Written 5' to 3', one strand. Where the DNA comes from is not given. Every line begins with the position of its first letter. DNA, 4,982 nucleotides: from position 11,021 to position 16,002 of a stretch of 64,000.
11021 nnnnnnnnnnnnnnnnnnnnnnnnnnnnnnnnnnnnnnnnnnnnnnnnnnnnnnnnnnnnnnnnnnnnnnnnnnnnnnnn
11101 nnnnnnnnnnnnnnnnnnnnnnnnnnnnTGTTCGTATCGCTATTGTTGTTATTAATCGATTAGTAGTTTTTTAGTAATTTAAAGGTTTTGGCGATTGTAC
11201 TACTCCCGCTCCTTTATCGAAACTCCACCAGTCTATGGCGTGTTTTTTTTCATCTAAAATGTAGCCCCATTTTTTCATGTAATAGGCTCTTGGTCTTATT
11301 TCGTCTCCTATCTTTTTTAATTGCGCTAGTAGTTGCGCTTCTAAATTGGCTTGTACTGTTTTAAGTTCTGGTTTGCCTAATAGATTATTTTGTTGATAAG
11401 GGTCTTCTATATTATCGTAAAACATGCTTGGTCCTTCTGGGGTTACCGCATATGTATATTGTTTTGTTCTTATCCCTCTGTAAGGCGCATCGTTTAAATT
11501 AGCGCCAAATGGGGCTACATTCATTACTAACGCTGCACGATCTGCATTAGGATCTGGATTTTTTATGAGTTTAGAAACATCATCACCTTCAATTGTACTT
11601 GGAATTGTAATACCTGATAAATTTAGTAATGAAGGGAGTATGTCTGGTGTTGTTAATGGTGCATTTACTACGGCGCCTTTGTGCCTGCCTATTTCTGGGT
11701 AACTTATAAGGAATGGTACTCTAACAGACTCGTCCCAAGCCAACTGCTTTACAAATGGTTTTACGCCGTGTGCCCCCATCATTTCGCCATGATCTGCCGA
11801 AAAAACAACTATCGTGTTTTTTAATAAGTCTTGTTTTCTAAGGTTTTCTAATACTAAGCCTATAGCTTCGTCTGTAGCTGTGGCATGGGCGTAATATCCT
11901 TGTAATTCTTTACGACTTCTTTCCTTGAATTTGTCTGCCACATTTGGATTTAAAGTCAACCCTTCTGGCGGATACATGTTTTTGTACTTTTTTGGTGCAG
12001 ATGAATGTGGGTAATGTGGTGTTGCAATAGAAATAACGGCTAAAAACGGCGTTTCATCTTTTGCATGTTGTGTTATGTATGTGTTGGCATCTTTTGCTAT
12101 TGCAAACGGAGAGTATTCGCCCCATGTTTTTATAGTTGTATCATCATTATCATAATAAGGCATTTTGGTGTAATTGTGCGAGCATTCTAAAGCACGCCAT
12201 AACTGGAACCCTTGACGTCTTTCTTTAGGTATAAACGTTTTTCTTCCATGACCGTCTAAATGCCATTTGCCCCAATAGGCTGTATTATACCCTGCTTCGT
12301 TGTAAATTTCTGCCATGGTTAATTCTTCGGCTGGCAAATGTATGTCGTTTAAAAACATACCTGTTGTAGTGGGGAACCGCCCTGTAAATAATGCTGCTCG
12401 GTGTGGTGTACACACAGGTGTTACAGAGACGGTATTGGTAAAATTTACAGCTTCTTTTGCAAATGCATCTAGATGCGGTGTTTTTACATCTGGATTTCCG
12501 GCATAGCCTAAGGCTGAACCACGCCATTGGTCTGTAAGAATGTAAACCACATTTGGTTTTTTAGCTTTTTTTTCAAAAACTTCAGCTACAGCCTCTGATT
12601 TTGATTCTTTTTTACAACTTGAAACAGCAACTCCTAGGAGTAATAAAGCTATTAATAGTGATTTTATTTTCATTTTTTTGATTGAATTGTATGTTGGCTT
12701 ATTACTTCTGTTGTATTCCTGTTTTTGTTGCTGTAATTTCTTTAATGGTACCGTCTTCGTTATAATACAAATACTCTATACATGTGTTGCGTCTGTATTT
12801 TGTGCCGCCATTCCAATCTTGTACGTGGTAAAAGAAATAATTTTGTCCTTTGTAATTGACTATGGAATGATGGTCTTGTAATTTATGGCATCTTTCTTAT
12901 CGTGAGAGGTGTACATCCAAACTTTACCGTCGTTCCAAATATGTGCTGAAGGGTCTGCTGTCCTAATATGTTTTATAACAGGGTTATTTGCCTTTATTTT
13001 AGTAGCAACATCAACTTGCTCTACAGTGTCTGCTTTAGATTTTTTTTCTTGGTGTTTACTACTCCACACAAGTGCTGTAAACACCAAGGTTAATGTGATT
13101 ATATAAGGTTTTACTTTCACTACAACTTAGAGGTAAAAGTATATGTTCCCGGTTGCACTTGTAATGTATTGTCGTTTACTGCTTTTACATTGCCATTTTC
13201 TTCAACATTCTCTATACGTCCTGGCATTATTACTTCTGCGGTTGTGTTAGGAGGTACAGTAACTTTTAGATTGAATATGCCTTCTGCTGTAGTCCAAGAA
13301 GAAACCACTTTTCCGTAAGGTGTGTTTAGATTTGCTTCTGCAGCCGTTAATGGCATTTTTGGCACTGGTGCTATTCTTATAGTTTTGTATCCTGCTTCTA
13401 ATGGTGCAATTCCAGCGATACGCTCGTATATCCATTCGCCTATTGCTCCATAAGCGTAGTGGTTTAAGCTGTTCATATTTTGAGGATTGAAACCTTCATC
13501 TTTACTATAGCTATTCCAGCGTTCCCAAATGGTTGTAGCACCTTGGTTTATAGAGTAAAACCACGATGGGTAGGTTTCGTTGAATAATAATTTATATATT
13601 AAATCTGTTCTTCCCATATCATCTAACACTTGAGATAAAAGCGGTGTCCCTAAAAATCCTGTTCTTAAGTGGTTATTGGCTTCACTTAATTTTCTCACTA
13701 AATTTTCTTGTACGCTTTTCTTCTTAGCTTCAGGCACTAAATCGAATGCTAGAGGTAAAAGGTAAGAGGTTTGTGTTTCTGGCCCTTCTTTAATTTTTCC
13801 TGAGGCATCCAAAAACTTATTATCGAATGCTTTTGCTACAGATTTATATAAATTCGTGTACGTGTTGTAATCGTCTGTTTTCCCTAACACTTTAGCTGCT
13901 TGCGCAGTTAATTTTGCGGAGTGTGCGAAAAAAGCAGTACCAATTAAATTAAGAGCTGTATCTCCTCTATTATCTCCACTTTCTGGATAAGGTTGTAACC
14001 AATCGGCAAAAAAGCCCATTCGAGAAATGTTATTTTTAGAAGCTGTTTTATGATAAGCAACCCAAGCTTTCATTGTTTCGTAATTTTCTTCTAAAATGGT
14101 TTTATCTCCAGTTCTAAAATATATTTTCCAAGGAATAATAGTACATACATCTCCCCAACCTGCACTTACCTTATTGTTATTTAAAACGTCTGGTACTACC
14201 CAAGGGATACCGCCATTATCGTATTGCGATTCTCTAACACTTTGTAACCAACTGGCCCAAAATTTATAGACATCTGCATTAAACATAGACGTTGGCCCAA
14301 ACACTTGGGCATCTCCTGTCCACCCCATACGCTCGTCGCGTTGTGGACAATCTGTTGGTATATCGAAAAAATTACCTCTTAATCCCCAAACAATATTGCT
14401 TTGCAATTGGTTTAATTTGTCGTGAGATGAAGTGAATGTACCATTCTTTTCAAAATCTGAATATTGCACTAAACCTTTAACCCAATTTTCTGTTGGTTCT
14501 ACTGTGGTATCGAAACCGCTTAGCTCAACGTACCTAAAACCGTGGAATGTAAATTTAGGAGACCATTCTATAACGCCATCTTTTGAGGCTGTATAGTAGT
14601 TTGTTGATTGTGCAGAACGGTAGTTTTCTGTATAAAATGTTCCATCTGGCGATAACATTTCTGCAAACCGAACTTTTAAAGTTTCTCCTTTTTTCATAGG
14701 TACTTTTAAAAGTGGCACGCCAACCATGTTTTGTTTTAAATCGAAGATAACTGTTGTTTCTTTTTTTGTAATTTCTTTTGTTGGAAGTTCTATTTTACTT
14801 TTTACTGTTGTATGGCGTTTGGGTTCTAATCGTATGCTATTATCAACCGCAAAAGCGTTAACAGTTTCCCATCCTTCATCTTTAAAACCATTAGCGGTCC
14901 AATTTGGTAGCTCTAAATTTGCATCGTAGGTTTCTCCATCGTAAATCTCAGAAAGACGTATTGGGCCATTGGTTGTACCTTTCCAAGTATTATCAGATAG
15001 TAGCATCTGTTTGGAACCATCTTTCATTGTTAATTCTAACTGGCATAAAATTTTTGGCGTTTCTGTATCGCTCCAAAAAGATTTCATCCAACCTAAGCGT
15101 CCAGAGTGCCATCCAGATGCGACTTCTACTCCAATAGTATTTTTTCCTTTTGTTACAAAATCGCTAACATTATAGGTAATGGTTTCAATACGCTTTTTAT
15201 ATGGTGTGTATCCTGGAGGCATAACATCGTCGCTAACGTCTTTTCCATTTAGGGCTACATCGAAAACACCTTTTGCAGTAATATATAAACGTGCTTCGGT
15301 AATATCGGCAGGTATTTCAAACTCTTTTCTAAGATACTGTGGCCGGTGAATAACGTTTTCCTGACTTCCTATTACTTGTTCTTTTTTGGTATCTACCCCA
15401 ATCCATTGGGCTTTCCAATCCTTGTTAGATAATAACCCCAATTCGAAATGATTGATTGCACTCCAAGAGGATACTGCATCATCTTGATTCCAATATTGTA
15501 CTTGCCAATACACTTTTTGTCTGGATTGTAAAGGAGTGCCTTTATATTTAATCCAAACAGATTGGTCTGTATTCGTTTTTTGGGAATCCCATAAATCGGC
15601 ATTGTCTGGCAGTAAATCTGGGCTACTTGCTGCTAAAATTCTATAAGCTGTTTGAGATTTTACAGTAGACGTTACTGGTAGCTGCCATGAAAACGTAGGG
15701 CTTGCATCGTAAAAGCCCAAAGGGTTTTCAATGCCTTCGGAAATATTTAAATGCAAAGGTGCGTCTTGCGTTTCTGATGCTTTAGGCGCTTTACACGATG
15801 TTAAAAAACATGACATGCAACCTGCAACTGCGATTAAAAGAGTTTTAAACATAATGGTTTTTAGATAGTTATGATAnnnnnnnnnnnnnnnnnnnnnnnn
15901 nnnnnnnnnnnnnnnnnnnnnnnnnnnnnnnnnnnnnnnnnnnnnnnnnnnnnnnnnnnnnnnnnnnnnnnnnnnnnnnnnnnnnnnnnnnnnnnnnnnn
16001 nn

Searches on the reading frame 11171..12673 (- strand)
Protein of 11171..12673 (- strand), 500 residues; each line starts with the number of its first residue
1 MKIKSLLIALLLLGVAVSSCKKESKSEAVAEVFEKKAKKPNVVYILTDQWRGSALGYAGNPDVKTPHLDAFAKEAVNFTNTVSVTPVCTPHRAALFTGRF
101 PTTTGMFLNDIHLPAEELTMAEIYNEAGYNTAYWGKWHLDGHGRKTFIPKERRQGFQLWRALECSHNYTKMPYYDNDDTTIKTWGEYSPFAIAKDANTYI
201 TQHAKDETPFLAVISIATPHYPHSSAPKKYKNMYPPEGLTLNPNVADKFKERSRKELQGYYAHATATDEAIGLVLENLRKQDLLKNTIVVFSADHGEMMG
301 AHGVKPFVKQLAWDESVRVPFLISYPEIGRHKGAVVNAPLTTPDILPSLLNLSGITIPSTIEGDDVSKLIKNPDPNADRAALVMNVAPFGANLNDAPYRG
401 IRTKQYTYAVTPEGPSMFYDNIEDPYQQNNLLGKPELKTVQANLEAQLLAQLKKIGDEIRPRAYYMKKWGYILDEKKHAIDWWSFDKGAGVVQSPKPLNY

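Call 14: search_protein_families(library=pfam, proteins=[window:11171-12673:-], max_evalue=0.00001)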
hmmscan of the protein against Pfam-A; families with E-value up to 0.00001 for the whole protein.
window:11171-12673:- (500 aa): 3 families
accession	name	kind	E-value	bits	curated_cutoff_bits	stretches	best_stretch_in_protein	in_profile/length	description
PF00884.28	Sulfatase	-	1.7e-57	195.4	25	1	40-355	1-301/301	Sulfatase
PF16347.10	SGSH_C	-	2.7e-17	63.8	29.3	1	307-451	6-151/154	N-sulphoglucosamine sulphohydrolase, C-terminal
PF01663.27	Phosphodiest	-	1.4e-09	38.5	23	1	42-296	1-220/342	Type I phosphodiesterase / nucleotide pyrophosphatase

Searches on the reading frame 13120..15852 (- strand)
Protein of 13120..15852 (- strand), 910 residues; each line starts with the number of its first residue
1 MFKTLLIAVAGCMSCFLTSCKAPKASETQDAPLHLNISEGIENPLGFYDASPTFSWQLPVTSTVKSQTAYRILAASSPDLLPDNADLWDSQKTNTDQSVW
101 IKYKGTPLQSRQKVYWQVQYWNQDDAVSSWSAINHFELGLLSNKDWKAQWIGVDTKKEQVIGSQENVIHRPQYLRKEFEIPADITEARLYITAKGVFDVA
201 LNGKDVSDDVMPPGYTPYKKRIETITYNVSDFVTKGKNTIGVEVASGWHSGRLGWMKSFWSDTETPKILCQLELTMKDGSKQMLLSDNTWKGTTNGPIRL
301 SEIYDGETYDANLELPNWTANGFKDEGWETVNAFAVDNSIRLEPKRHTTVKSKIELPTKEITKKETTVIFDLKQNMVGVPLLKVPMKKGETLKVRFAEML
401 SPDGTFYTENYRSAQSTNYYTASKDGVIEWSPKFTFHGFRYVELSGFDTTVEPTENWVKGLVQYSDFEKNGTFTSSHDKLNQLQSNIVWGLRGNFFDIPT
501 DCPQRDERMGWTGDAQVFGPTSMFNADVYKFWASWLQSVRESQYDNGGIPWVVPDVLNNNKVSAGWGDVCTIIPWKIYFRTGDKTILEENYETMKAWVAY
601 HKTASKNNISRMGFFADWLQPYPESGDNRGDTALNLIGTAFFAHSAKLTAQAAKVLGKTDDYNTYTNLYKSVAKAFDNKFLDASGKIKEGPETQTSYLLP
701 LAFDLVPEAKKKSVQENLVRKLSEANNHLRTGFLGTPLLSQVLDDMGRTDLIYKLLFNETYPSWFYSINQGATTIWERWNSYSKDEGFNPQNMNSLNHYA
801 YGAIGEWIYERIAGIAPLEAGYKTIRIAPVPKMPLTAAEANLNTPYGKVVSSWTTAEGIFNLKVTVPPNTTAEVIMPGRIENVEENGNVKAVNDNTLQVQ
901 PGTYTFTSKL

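Call 14: search_protein_families(library=pfam, proteins=[window:13120-15852:-], max_evalue=0.00001)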
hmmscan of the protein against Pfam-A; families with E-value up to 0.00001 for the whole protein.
window:13120-15852:- (910 aa): 5 families
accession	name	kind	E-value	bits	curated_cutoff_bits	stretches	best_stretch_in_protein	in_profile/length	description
PF17389.8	Bac_rhamnosid6H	-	1.3e-118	396.7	24.5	1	469-812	2-339/339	Bacterial alpha-L-rhamnosidase 6 hairpin glycosidase domain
PF08531.16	Bac_rhamnosid_N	-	2.3e-47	161.5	25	1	183-348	2-166/172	Alpha-L-rhamnosidase N-terminal domain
PF25788.1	Ig_Rha78A_N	-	9.3e-32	109.9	27.4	1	39-142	7-105/105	Rha78A-like, N-terminal immunoglobulin domain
PF05592.18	Bac_rhamnosid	-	9.1e-26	90.2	22.2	1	363-462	3-100/102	Bacterial alpha-L-rhamnosidase concanavalin-like domain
PF17390.7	Bac_rhamnosid_C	-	8.5e-21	74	22.1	1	814-885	1-72/78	Bacterial alpha-L-rhamnosidase C-terminal domain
